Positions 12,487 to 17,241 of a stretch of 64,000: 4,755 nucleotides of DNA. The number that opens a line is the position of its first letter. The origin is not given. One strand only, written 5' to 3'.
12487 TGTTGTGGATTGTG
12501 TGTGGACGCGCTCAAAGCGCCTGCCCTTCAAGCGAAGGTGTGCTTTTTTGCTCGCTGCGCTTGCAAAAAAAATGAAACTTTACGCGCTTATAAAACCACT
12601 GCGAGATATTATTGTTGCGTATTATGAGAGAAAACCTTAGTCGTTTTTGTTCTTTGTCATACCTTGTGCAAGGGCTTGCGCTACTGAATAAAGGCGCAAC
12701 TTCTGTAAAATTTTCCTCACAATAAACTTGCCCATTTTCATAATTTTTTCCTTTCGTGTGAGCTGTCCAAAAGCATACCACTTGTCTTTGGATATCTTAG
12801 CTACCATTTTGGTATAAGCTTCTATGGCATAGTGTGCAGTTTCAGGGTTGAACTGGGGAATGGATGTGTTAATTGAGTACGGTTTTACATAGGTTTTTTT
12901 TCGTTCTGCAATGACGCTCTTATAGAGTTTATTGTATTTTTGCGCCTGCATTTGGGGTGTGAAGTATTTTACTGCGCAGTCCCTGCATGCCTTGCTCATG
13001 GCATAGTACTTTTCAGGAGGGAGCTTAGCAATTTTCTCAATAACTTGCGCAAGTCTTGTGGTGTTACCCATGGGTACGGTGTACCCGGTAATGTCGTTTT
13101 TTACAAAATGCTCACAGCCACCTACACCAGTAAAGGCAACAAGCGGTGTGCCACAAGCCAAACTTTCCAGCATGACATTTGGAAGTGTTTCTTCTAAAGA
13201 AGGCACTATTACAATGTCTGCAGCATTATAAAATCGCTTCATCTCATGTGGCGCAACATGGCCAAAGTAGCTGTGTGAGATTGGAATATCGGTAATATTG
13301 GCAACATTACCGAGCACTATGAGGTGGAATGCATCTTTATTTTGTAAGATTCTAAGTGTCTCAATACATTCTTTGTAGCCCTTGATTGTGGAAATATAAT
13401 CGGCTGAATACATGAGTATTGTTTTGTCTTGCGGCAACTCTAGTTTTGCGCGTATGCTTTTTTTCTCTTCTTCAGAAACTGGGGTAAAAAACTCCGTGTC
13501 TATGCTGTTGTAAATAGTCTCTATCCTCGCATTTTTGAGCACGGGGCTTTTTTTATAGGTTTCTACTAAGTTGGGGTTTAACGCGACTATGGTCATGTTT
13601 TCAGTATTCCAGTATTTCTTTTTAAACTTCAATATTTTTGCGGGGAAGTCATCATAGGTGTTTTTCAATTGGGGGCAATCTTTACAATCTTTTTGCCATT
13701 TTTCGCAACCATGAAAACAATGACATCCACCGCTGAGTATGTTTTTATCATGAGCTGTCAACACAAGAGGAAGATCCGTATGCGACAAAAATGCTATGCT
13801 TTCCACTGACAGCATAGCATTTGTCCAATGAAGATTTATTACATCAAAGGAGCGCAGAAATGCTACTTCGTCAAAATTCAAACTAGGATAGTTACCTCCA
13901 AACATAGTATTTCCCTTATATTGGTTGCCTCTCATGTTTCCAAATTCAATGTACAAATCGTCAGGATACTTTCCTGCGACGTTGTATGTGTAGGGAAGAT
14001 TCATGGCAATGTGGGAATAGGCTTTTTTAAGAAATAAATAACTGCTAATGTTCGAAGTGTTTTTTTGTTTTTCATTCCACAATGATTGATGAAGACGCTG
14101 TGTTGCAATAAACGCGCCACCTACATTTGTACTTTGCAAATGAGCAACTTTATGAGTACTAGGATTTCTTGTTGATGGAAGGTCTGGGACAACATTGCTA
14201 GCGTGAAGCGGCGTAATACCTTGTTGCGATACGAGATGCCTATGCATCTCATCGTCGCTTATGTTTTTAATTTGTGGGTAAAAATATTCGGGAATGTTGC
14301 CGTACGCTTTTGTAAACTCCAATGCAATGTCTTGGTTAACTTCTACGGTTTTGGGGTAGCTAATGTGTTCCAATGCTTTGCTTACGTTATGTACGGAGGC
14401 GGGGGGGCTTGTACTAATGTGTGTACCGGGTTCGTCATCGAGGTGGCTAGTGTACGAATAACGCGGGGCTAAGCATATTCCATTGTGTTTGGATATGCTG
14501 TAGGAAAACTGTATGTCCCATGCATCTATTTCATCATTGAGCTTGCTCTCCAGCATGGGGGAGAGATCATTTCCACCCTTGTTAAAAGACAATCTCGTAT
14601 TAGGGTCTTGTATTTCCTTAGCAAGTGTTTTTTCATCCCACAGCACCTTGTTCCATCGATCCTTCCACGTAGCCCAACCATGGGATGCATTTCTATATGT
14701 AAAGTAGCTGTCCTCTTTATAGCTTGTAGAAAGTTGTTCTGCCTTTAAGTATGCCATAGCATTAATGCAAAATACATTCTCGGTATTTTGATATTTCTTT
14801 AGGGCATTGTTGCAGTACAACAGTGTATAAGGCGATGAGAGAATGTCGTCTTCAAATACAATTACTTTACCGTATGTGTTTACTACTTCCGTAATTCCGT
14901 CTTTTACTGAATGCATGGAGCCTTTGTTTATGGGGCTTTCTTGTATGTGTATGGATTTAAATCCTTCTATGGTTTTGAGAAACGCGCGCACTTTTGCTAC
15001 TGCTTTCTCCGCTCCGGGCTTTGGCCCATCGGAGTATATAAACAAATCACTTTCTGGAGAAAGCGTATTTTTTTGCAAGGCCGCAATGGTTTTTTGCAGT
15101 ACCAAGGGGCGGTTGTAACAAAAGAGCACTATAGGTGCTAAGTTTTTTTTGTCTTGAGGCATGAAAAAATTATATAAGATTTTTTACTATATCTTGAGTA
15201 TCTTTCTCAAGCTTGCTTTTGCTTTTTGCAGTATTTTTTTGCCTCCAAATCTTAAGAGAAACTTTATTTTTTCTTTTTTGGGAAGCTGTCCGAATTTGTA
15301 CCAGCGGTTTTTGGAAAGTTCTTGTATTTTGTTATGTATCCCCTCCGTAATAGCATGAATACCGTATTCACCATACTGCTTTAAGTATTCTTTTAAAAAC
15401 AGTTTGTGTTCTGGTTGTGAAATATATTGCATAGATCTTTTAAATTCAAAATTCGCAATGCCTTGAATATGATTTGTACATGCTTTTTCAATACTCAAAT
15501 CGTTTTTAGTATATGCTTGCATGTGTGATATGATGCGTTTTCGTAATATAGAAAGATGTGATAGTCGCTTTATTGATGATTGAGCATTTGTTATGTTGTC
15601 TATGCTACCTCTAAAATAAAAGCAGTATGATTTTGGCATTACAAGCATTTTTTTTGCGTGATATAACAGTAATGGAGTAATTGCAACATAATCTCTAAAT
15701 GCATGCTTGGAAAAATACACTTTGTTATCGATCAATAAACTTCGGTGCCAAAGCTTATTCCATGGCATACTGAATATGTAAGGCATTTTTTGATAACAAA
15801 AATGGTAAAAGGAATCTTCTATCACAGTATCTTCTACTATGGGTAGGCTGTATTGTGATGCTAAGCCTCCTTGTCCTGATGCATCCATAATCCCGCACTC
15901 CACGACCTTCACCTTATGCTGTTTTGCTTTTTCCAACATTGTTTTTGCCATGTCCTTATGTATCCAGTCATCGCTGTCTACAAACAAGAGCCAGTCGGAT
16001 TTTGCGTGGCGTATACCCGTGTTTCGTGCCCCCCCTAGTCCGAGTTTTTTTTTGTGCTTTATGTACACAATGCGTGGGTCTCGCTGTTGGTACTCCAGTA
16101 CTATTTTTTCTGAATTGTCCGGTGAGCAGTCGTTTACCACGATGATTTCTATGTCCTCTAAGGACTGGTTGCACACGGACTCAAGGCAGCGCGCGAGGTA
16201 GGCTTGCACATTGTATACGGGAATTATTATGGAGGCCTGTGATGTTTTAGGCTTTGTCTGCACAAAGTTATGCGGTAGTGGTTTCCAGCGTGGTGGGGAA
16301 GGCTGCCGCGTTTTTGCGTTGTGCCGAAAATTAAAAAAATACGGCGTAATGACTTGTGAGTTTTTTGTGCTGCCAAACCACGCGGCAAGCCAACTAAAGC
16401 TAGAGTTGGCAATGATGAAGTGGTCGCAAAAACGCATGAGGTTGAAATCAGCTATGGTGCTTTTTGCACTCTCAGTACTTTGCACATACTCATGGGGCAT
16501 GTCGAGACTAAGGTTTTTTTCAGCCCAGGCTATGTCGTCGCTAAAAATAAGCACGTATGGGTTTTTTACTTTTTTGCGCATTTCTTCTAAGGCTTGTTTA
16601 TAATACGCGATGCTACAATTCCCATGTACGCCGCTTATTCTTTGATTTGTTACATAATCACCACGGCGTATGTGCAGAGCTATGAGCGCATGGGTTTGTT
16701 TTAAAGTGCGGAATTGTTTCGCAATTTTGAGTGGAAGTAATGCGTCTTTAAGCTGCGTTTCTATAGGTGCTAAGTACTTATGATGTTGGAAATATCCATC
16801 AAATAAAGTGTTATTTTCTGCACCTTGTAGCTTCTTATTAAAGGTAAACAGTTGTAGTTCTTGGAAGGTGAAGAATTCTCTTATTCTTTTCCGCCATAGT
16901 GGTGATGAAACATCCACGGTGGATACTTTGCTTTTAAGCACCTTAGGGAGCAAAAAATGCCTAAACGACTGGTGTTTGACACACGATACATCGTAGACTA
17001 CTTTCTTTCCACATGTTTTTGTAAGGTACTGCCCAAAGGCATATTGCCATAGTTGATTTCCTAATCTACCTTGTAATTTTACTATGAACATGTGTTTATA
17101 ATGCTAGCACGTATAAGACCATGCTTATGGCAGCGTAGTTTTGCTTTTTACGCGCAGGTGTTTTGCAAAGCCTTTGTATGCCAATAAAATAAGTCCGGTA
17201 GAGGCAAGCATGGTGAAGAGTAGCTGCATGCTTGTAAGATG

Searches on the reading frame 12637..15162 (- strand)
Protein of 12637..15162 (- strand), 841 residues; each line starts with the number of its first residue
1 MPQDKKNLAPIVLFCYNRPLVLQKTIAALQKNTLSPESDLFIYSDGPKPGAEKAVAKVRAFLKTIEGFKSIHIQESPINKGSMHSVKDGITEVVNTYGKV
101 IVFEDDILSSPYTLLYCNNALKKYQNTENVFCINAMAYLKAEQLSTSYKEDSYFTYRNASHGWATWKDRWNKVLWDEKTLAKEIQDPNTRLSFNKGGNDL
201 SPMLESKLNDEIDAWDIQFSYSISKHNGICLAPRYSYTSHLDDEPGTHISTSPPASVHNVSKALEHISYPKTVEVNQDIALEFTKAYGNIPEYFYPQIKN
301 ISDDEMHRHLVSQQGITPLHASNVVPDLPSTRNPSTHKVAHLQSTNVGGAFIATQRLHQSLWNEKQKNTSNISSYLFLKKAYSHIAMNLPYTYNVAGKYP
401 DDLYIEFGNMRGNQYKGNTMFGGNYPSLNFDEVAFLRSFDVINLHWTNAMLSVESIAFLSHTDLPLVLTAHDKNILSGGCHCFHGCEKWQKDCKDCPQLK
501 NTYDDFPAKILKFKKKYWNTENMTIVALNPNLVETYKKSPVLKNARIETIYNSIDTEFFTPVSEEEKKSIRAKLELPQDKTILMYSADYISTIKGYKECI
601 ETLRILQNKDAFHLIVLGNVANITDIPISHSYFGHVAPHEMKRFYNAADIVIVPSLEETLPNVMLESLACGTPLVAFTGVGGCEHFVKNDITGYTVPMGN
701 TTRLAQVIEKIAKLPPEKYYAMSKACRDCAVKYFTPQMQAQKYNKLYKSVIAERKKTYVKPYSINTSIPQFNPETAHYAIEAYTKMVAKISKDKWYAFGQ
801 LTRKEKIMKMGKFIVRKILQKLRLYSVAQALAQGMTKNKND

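Call 71: search_protein_families(library=ncbifam, proteins=[window:12637-15162:-], max_evalue=0.00001)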
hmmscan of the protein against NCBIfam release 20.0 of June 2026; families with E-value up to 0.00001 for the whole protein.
window:12637-15162:- (841 aa): 22 families
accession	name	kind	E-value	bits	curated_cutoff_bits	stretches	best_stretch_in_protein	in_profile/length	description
TIGR03088.1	stp2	hypoth_equivalog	5.2e-22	78.4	409.05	1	526-750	141-373/374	TIGR03088 family PEP-CTERM/XrtA system glycosyltransferase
TIGR03999.1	thiol_BshA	equivalog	5.1e-20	71.7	273.7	1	543-751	165-374/375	N-acetyl-alpha-D-glucosaminyl L-malate synthase BshA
TIGR02149.1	glgA_Coryne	subfamily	2.6e-18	66.4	302.4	1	638-751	274-391/391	glycogen synthase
TIGR04157.1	glyco_rSAM_CFB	subfamily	2.2e-17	63.2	400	1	524-744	172-403/406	TIGR04157 family glycosyltransferase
NF012028.0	PRK15484.1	subfamily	1.7e-16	60.3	618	1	530-746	148-374/380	lipopolysaccharide N-acetylglucosaminyltransferase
TIGR03449.1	mycothiol_MshA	equivalog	1.2e-15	57.4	462.5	1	545-751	188-404/406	D-inositol-3-phosphate glycosyltransferase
NF047684.1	TeichurnBiosyTuaC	equivalog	3.6e-15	55.8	550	1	552-751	192-390/391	teichuronic acid biosynthesis protein TuaC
NF041876.1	EPS_EpsE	equivalog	1.1e-14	54.5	400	1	633-741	281-387/389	exopolysaccharide biosynthesis GT4 family glycosyltransferase EpsE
NF053787.1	GlcN_PG_synth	equivalog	7.4e-13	48.1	480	1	553-750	172-359/361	N-acetylglucosaminyl phosphatidylglycerol synthase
NF038229.1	Glyco4_Geo_Pelo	equivalog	1.3e-10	40.9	400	1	590-751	170-337/338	GPMC system family 4 glycosyltransferase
NF046085.1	XrtY_assoc_Gly1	equivalog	3.7e-10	39.2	400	1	620-751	257-385/387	XrtY-associated glycosyltransferase XYAG1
TIGR04063.1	stp3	hypoth_equivalog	5e-09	35.5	442.05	1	543-751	178-396/397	TIGR04063 family PEP-CTERM/XrtA system glycosyltransferase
NF007640.0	PRK10307.1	subfamily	5.8e-09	35.3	276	1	542-735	191-392/411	WcaI family glycosyltransferase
NF047880.1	glyco_SdgA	exception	1.6e-08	33.6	800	1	640-744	382-484/488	serine-aspartate repeat adhesin O-glycosyltransferase SdgA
TIGR04348.1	TIGR04348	equivalog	1.3e-07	31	300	1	630-746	195-307/310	selenoneine biosynthesis selenosugar synthase SenB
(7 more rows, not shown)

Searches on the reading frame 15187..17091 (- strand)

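Call 71: search_protein_families(library=ncbifam, proteins=[window:15187-17091:-], max_evalue=0.00001)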
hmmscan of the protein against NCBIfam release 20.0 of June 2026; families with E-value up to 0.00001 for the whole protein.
window:15187-17091:- (634 aa): 21 families
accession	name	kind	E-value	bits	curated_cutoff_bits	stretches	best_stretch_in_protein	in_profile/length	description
NF007482.0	PRK10073.1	equivalog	9e-29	100.5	423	1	282-402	4-123/334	glycosyltransferase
NF050050.1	ProtGlycPglI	equivalog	2.4e-21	76.4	500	1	285-542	3-250/306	GalNAc(5)-diNAcBac-PP-undecaprenol beta-1,3-glucosyltransferase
NF047683.1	TeichurnBiosyTuaG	equivalog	3.2e-20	72.8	400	1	283-392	5-114/252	teichuronic acid biosynthesis protein TuaG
TIGR03965.1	mycofact_glyco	equivalog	3.4e-17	62.5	280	1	278-404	68-194/467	mycofactocin biosynthesis glycosyltransferase MftF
TIGR03937.1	PgaC_IcaA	equivalog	3.6e-17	62.4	422.3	1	279-392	40-153/407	poly-beta-1,6-N-acetyl-D-glucosamine synthase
NF041875.1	EPS_EpsD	equivalog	6.9e-15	55.3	370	1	287-397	2-112/325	exopolysaccharide biosynthesis glycosyltransferase EpsD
NF053739.1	GlytfEpsEBac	equivalog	2e-14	53.2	450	1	286-430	3-151/265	glycosyltransferase EpsE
TIGR03111.1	glyc2_xrt_Gpos1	hypoth_equivalog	3.7e-14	52.4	363.95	1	282-392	47-159/439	TIGR03111 family XrtG-associated glycosyltransferase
NF038302.1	EPS_HpsE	equivalog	2.1e-13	49.9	300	1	287-392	4-114/307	hormogonium polysaccharide biosynthesis glycosyltransferase HpsE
NF045692.1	OglycostaseCruG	equivalog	2.8e-13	49.6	600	1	268-397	26-160/386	2'-O-glycosyltransferase CruG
TIGR04242.1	nodulat_NodC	equivalog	1.1e-12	47.6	550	1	282-397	46-164/395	chitooligosaccharide synthase NodC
TIGR04283.1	glyco_like_mftF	equivalog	1.4e-12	47.7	182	1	287-393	2-101/221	TIGR04283 family arsenosugar biosynthesis glycosyltransferase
NF007453.0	PRK10018.1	equivalog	4.3e-12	46.3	382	1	285-418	7-140/280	colanic acid biosynthesis glycosyltransferase WcaA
TIGR04017.1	WcaA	equivalog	1.6e-11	44.4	495.75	1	286-393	7-114/279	colanic acid biosynthesis glycosyltransferase WcaA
NF038299.1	EPS_HpsN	equivalog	5e-11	42.1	425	1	286-403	3-121/317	hormogonium polysaccharide biosynthesis glycosyltransferase HpsN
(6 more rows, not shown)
